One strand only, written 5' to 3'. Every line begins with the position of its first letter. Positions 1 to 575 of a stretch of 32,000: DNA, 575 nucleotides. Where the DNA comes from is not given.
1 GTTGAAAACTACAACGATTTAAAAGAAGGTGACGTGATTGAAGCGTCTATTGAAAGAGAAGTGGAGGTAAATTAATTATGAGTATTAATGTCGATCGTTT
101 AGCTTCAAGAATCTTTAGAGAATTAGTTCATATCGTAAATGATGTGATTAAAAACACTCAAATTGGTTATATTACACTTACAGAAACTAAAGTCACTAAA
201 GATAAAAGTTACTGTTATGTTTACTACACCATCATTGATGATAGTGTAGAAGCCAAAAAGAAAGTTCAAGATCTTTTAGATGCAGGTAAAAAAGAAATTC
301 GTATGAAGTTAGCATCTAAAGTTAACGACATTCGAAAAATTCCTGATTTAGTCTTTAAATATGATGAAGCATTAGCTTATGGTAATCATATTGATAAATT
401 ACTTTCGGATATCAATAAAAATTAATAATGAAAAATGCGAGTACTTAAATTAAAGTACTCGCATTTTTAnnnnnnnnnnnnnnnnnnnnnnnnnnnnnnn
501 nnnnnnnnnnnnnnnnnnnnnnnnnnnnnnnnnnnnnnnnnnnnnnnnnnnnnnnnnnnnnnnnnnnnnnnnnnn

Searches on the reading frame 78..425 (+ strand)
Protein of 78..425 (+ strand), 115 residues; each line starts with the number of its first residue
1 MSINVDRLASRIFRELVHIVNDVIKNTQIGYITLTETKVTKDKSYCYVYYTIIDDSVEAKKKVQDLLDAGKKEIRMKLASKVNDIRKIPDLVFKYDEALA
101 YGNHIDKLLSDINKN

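Call 3: search_protein_families(library=pfam, proteins=[window:78-425:+], max_evalue=1)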
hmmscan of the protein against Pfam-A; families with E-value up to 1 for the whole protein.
window:78-425:+ (115 aa): 1 family
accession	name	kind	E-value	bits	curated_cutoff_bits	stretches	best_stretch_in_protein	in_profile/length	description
PF02033.23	RBFA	-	3.2e-24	85.7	34.7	1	5-109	2-105/105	Ribosome-binding factor A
